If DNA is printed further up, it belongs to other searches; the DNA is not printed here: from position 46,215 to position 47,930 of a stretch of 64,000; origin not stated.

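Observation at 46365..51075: Two cytoplasmic alkaline-phosphatase-superfamily enzymes and a KpsS-like protein as candidate phosphonate / nonulosonate transferases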

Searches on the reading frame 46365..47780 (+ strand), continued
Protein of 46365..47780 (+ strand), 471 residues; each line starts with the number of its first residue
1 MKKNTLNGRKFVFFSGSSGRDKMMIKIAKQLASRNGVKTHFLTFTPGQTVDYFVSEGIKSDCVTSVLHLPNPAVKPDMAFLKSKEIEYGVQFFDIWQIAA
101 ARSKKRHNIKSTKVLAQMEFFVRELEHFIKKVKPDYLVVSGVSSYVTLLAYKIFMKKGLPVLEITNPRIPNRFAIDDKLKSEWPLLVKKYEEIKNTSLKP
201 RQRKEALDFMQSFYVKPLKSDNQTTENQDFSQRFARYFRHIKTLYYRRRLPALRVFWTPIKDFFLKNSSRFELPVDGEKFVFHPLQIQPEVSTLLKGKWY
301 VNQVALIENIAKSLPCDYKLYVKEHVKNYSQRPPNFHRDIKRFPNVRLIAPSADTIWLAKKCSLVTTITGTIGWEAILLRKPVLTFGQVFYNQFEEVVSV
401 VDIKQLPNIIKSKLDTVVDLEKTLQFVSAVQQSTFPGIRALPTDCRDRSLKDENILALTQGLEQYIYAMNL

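Call 63: find_encoding_contigs(protein=P0192, flank=10000, max_places=1)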
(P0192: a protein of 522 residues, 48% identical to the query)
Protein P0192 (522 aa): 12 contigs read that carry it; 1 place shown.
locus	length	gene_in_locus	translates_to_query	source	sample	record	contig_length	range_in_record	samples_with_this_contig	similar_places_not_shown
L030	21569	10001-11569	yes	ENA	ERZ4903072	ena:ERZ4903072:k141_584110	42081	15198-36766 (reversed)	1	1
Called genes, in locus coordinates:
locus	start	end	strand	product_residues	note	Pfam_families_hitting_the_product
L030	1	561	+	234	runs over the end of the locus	PF00483:NTP_transferase (faint), PF12804:NTP_transf_3 (weak)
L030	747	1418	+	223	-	-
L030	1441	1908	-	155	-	PF00156:Pribosyltran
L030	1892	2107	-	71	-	-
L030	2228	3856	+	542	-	PF00483:NTP_transferase (faint)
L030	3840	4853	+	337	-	PF08013:GatZ_KbaZ-like (weak)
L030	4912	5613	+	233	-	PF00106:adh_short, PF01370:Epimerase, PF08659:KR, PF13561:adh_short_C2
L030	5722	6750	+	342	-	PF01050:MannoseP_isomer (faint), PF07883:Cupin_2 (faint)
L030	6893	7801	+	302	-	PF05575:V_cholerae_RfbT (weak), PF05050:Methyltransf_21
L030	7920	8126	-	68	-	-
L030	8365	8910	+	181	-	-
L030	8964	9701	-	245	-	PF13489:Methyltransf_23, PF13847:Methyltransf_31, PF08241:Methyltransf_11, PF08242:Methyltransf_12, PF13649:Methyltransf_25 (weak)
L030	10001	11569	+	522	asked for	PF05159:Capsule_synth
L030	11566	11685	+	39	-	-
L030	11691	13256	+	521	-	PF01943:Polysacc_synt, PF01554:MatE (weak), PF13440:Polysacc_synt_3, PF01554:MatE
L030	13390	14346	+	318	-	-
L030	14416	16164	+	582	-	PF13231:PMT_2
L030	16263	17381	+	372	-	PF01522:Polysacc_deac_1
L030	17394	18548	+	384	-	PF02388:FemAB (weak), PF13480:Acetyltransf_6, PF02388:FemAB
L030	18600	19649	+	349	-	PF02388:FemAB (weak), PF13480:Acetyltransf_6, PF02388:FemAB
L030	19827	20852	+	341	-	PF00155:Aminotran_1_2, PF01041:DegT_DnrJ_EryC1, PF01053:Cys_Met_Meta_PP (weak)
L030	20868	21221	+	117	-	PF00892:EamA, PF10639:TMEM234 (weak)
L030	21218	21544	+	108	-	PF00892:EamA, PF10639:TMEM234 (weak)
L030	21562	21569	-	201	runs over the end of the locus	-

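Call 78: search_solved_structures(query=A5, max_evalue=0.01, show_alignments=2)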
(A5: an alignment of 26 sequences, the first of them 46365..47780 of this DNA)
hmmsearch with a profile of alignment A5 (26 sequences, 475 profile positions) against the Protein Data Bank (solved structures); distinct sequences matched with E-value up to 0.01: 9.
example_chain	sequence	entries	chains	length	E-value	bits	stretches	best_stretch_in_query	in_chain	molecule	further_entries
8fuw_A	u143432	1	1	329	6e-13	51.8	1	323-396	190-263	Capsule polysaccharide export protein KpsC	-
8fux_A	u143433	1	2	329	6.1e-13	51.7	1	323-396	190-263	Capsule polysaccharide export protein KpsC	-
6mgc_A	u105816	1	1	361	7e-13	51.5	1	323-396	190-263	Capsule polysaccharide export protein KpsC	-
6mgb_A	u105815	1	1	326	9.4e-12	47.8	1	322-395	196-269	Capsular polysaccharide export system protein KpsC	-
6mgd_A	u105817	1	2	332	1.2e-05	27.7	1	260-397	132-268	Capsular polysaccharide export system protein KpsC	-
8csb_A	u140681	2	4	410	3.9e-05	26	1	352-401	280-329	N-acetyl glucosaminyl transferase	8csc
8csd_A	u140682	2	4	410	3.9e-05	26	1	352-401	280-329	N-acetyl glucosaminyl transferase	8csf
5fa0_A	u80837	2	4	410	3.9e-05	26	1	352-401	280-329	Putative N-acetyl glucosaminyl transferase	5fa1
8cse_A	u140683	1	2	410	3.9e-05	26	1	352-401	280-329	N-acetyl glucosaminyl transferase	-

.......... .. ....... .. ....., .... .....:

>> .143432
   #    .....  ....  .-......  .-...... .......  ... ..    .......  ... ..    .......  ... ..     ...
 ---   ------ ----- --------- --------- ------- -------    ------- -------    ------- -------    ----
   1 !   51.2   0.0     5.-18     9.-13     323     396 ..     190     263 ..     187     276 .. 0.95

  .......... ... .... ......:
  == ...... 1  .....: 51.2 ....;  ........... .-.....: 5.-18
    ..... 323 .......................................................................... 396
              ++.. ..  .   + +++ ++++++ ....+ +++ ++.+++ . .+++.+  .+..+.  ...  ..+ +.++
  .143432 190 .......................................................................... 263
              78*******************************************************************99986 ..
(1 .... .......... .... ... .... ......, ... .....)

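Call 80: search_protein_families(library=ncbifam, proteins=[L028:13226-14149:-, L028:14170-14568:-, L028:19080-19853:+], max_evalue=0.001)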
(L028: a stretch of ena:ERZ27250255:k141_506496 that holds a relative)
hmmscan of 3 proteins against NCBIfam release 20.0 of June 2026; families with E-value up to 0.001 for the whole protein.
L028:13226-14149:- (307 aa): 8 families
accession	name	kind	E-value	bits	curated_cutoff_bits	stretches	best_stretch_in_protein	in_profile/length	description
TIGR03431.1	PhnD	equivalog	8.6e-84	281.3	261.1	1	3-295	3-286/288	phosphonate ABC transporter substrate-binding protein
TIGR01098.1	3A0109s03R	subfamily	8.9e-81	271.1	112.05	1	1-259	1-252/253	phosphate/phosphite/phosphonate ABC transporter substrate-binding protein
TIGR04553.1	ABC_peri_selen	hypoth_equivalog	1.4e-50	172.1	250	1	40-294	1-261/266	putative selenate ABC transporter substrate-binding protein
TIGR01728.1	SsuA_fam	subfamily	1.1e-12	47.8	163.5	1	65-218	23-168/290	aliphatic sulfonate ABC transporter substrate-binding protein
NF040750.1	tetrathio_HK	equivalog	2.3e-11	42.9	750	1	120-225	89-194/555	tetrathionate respiration histidine kinase TtrS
NF049985.1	SBP_like_Rv1680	exception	2.4e-11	43.8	400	1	56-216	16-182/268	Rv1680 family SBP-like protein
TIGR02122.1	TRAP_TAXI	subfamily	7.4e-10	38.2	84.35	1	63-202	52-192/320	TAXI family TRAP transporter solute-binding subunit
NF008588.0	PRK11553.1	subfamily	2.3e-07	30.1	299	1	85-220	70-196/319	aliphatic sulfonate ABC transporter substrate-binding protein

L028:14170-14568:- (132 aa): 7 families
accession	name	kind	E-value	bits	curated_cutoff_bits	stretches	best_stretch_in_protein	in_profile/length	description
TIGR02199.1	rfaE_dom_II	equivalog_domain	8.5e-26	90.5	181.5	1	2-130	12-143/144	D-glycero-beta-D-manno-heptose 1-phosphate adenylyltransferase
NF008454.0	PRK11316.1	equivalog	3.1e-21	75.6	521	1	2-131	341-473/475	bifunctional D-glycero-beta-D-manno-heptose-7-phosphate kinase/D-glycero-beta-D-manno-heptose 1-phosphate adenylyltransferase HldE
TIGR01518.1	g3p_cytidyltrns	equivalog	2.9e-17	63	165.4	1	7-129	4-125/125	glycerol-3-phosphate cytidylyltransferase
TIGR00125.1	cyt_tran_rel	domain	3.3e-13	49.6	27.7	1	3-66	1-63/65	adenylyltransferase/cytidyltransferase family protein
NF001985.0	PRK00777.1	subfamily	1.1e-08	35.4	104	1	11-60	14-63/157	pantetheine-phosphate adenylyltransferase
NF002250.0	PRK01170.1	subfamily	1.5e-05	24.6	489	1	11-59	10-57/322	bifunctional pantetheine-phosphate adenylyltransferase/NTP phosphatase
TIGR01510.1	coaD_prev_kdtB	equivalog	0.00091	19.3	103.3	0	13-61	11-54/155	pantetheine-phosphate adenylyltransferase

L028:19080-19853:+ (257 aa): 26 families (the best 25 are shown)
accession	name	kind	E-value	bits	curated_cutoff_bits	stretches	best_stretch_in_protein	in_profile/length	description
TIGR02623.1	G1P_cyt_trans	equivalog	1.3e-83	280.4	300.25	1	1-256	1-255/255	glucose-1-phosphate cytidylyltransferase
TIGR03992.1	Arch_glmU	subfamily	1e-24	87.2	292.1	2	1-67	1-67/393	bifunctional sugar-1-phosphate nucleotidylyltransferase/acetyltransferase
NF052502.1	man1P_GTase_Rv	exception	1.2e-20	73.7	440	1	2-239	2-223/352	mannose-1-phosphate guanylyltransferase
NF049965.1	GlMnHpPGnyltfHddC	equivalog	4e-19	69.1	300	1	1-241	1-216/221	D-glycero-D-manno-heptose 1-phosphate guanosyltransferase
NF041313.1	UDPGP_AglF_Halo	equivalog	1.6e-18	67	400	1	1-65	1-65/234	UTP--glucose-1-phosphate uridylyltransferase AglF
NF045761.1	NAMPUrTaseMurU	equivalog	2.2e-14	53.8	250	1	1-244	1-225/226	N-acetylmuramate alpha-1-phosphate uridylyltransferase MurU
NF041173.1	Sug_nt_acttase_Thmprot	equivalog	7.3e-14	51.5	600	1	1-202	1-178/405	bifunctional sugar-1-phosphate nucleotidylyltransferase/acetyltransferase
TIGR01208.1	rmlA_long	equivalog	1.4e-13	50.5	320.25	2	2-66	1-66/353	glucose-1-phosphate thymidylyltransferase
TIGR02091.1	glgC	equivalog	2.1e-11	43.5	424.9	1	3-185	3-182/364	glucose-1-phosphate adenylyltransferase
NF041135.1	IPPtranDIPPsyn_Thcocales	equivalog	1.9e-09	37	580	1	1-68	1-64/419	bifunctional L-myo-inositol-1-phosphate cytidylyltransferase/CDP-L-myo-inositol myo-inositolphosphotransferase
TIGR01173.1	glmU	equivalog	3.6e-09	36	366.85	1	1-173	1-147/452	bifunctional UDP-N-acetylglucosamine diphosphorylase/glucosamine-1-phosphate N-acetyltransferase GlmU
NF001947.0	PRK00725.1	subfamily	4.5e-08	32.3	470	1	3-183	19-197/426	glucose-1-phosphate adenylyltransferase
NF003670.0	PRK05293.1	equivalog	4.8e-08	32.3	470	1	4-197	8-201/382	glucose-1-phosphate adenylyltransferase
NF010933.0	PRK14353.1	equivalog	2.6e-07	29.6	505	1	3-65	8-67/453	bifunctional UDP-N-acetylglucosamine diphosphorylase/glucosamine-1-phosphate N-acetyltransferase GlmU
NF002772.0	PRK02862.1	equivalog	3.2e-07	29.4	537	1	4-184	7-183/429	glucose-1-phosphate adenylyltransferase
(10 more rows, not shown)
